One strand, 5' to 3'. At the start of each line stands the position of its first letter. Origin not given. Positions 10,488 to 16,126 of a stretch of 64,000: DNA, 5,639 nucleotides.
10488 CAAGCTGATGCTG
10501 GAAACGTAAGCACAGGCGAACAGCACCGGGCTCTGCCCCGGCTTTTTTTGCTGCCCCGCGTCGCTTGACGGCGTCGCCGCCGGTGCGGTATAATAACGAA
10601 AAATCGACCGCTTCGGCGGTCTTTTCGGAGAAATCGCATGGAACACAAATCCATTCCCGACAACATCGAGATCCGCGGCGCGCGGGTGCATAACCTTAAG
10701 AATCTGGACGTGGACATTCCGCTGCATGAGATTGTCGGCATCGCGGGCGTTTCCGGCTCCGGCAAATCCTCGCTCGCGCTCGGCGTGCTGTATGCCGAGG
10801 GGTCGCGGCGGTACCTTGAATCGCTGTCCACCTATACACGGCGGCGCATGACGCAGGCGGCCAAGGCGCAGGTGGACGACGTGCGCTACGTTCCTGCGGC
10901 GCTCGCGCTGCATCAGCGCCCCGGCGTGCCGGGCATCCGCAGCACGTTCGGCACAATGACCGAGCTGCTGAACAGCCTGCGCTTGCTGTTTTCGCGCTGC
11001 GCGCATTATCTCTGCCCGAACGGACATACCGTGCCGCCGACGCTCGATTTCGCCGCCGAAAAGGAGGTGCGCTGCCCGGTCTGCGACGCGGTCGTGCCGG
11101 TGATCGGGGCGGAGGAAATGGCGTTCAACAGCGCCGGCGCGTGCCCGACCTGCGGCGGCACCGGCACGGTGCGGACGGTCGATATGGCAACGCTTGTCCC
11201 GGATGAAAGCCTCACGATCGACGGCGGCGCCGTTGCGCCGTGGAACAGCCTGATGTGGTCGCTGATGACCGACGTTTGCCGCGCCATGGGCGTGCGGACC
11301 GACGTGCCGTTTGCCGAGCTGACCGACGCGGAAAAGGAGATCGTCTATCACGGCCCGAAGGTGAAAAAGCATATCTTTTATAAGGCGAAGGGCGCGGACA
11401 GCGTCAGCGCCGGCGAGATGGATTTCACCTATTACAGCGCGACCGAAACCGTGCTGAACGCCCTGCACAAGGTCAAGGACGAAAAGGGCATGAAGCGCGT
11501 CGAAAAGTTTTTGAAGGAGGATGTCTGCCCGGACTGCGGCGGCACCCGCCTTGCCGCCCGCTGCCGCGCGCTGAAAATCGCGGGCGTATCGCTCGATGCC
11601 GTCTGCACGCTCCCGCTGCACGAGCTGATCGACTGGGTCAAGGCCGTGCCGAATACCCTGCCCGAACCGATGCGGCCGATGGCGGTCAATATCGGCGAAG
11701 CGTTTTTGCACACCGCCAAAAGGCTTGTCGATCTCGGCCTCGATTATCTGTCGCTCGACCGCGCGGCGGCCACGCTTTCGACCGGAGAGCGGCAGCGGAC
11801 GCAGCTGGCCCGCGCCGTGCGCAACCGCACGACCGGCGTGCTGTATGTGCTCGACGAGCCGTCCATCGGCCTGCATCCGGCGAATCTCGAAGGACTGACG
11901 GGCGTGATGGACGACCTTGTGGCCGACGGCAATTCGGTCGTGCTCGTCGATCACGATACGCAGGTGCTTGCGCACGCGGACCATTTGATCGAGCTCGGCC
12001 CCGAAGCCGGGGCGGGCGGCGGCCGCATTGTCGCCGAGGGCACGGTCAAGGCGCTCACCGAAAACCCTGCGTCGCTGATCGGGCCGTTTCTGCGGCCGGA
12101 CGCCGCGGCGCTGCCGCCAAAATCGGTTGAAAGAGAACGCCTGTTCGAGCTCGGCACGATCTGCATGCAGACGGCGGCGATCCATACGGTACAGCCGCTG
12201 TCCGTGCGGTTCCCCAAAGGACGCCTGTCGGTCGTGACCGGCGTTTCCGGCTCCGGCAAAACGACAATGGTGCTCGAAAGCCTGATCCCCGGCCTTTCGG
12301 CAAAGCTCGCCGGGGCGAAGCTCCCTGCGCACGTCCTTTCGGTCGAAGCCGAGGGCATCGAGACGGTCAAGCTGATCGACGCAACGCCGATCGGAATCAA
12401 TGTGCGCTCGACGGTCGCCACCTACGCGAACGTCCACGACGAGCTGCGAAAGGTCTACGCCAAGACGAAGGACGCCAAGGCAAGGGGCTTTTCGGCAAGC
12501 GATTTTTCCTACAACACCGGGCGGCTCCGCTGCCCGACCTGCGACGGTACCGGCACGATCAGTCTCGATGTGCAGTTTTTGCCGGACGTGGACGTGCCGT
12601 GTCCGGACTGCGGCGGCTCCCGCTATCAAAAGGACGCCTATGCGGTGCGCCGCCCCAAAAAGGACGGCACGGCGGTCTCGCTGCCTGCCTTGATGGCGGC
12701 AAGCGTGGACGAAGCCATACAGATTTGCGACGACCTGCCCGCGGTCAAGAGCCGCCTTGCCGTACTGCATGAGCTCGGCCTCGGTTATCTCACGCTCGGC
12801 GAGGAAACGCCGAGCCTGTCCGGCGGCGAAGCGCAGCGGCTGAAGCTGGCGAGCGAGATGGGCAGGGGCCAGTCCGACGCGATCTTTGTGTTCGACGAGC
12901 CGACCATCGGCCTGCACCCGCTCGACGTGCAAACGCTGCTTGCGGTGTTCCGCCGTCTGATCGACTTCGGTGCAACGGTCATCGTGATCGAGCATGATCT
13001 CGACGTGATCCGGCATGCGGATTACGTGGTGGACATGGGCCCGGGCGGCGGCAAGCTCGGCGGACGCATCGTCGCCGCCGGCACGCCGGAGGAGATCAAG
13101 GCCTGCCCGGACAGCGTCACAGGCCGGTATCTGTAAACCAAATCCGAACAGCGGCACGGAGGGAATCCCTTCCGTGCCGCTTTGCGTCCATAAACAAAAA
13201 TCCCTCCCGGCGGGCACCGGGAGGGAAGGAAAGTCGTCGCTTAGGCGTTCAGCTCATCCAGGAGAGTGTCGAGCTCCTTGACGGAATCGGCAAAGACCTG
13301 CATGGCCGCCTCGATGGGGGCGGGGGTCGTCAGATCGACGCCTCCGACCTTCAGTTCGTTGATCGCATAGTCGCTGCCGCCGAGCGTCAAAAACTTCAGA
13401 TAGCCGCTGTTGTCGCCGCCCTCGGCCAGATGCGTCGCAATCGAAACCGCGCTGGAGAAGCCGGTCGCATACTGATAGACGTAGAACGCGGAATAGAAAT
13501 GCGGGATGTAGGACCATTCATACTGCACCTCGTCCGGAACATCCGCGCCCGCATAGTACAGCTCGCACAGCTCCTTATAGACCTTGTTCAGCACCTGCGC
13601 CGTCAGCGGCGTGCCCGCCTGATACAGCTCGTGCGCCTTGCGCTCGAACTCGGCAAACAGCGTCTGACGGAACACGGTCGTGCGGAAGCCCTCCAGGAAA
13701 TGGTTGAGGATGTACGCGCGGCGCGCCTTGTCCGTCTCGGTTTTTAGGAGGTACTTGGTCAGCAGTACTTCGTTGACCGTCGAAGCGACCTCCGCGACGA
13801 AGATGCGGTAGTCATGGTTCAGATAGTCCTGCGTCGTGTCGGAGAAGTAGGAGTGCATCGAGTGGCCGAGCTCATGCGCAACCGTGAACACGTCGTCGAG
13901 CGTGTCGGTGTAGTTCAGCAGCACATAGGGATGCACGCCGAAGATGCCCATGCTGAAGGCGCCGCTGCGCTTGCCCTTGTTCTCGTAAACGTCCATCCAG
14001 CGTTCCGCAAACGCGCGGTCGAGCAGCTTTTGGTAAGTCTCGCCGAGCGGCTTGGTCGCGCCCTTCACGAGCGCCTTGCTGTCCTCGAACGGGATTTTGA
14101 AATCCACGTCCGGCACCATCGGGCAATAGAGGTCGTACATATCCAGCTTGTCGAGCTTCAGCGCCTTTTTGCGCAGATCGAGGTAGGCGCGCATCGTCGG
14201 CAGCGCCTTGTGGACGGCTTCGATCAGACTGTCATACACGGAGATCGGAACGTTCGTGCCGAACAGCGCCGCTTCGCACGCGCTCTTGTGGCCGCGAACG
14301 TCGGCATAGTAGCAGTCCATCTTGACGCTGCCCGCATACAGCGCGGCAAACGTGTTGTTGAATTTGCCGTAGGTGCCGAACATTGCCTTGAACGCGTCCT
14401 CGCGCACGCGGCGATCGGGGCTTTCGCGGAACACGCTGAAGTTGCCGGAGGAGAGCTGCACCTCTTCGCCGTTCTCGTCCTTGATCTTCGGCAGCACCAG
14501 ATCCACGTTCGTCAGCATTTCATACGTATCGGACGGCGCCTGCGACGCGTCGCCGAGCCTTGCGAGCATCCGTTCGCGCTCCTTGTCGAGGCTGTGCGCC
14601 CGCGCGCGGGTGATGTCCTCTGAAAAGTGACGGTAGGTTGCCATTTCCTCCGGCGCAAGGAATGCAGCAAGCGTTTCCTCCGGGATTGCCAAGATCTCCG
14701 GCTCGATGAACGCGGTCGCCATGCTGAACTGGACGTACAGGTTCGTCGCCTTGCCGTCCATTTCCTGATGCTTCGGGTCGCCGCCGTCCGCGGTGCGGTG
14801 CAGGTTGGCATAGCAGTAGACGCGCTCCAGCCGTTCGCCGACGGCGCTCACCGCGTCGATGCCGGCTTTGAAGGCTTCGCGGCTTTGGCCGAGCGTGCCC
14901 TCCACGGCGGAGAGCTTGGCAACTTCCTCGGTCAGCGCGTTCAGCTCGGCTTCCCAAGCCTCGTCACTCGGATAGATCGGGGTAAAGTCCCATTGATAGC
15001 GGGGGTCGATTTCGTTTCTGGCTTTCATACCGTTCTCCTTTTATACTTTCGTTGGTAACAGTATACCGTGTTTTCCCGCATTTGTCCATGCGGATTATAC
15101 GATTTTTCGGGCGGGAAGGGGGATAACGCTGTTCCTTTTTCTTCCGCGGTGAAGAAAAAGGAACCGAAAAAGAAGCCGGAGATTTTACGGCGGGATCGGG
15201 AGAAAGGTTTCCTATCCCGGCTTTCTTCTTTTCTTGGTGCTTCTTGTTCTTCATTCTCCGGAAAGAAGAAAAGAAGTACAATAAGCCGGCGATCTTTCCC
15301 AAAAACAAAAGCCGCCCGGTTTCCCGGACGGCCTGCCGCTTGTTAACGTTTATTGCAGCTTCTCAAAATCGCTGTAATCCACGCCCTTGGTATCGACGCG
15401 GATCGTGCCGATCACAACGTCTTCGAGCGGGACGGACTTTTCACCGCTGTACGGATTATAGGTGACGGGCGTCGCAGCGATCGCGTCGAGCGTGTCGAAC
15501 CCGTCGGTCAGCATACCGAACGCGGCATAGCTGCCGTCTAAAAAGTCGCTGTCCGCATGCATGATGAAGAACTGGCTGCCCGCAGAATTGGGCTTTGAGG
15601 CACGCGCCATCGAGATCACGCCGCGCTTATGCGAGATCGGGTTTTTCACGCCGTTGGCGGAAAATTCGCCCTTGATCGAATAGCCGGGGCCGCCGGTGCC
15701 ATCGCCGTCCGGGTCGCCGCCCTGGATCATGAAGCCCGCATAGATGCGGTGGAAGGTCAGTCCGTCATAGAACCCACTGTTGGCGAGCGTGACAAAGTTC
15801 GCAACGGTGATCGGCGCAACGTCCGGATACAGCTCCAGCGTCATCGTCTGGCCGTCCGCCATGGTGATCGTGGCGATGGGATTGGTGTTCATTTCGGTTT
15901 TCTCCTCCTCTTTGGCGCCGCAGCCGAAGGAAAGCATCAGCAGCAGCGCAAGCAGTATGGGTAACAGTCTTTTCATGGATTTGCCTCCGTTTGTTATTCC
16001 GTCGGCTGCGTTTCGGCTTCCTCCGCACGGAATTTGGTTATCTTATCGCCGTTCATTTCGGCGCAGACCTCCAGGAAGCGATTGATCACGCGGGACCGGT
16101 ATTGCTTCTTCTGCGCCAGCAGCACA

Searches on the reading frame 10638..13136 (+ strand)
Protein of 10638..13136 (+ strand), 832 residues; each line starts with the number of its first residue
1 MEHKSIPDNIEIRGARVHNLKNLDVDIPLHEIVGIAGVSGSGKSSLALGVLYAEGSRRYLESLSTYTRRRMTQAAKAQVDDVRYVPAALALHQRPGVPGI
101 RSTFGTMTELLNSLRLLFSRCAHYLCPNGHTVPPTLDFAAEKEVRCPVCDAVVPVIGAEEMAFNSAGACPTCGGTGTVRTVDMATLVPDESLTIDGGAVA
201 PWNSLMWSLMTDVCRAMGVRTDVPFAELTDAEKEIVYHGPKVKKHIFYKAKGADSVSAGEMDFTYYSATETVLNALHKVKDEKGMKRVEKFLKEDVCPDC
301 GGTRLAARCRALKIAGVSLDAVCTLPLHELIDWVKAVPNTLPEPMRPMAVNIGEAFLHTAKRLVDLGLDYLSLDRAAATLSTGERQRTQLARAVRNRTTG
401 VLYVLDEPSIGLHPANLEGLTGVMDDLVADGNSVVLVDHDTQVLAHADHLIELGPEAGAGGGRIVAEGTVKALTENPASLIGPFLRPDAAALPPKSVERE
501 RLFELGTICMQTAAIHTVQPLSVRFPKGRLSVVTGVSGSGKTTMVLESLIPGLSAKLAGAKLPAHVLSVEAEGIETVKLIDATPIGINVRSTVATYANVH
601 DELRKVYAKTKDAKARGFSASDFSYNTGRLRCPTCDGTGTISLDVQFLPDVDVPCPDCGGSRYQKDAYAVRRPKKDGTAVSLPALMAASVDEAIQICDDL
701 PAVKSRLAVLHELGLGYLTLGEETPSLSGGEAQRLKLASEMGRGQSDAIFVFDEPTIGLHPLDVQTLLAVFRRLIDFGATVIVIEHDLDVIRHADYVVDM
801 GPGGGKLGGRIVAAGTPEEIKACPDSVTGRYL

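Call 19: search_protein_families(library=pfam, proteins=[window:10638-13136:+])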
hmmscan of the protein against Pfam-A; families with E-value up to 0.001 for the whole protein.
window:10638-13136:+ (832 aa): 11 families
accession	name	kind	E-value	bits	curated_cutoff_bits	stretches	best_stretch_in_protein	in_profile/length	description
PF00005.33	ABC_tran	-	1.8e-17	64.6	25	0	20-47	1-28/137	ABC transporter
PF17755.6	UvrA_DNA-bind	-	3.1e-14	53.7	23.2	1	182-276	1-92/110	UvrA DNA-binding domain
PF00684.25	DnaJ_CXXCXGXG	-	5.8e-07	30.1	32.7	0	630-662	16-51/65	DnaJ central domain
PF02463.25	SMC_N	-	1.1e-06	28.7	40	0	16-57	6-51/220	RecF/RecN/SMC N terminal domain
PF13304.12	AAA_21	-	2.6e-06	28.1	27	0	375-442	233-301/304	AAA domain, putative AbiEii toxin, Type IV TA system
PF15777.11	Anti-TRAP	-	5.3e-06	26.8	32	0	631-662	12-40/59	Tryptophan RNA-binding attenuator protein inhibitory protein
PF20703.3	nSTAND1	-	1.6e-05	25.2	27.1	0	521-578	26-85/379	Novel STAND NTPase 1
PF13555.12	AAA_29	-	2.9e-05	24.2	27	0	523-545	17-39/61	P-loop containing region of AAA domain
PF06745.19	ATPase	-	5e-05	23.2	26.6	0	524-554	15-45/231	KaiC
PF13481.12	AAA_25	-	0.00023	21.3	27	0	525-550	30-55/195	AAA domain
PF13191.12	AAA_16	-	0.00056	20.9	32.6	0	30-68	24-75/167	AAA ATPase domain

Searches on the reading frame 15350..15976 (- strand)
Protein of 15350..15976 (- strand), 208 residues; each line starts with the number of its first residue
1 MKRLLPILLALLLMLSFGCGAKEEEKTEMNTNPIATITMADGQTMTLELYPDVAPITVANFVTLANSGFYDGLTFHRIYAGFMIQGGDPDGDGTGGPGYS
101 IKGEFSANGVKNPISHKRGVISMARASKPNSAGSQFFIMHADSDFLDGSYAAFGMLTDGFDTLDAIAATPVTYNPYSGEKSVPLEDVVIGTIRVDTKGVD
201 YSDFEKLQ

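Call 20: search_protein_families(library=pfam, proteins=[window:15350-15976:-])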
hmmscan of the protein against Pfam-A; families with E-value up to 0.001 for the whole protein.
window:15350-15976:- (208 aa): 1 family
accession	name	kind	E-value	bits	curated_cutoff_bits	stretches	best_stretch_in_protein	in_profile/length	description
PF00160.26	Pro_isomerase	-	4.5e-44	150.9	21.7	1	37-192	4-157/159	Cyclophilin type peptidyl-prolyl cis-trans isomerase/CLD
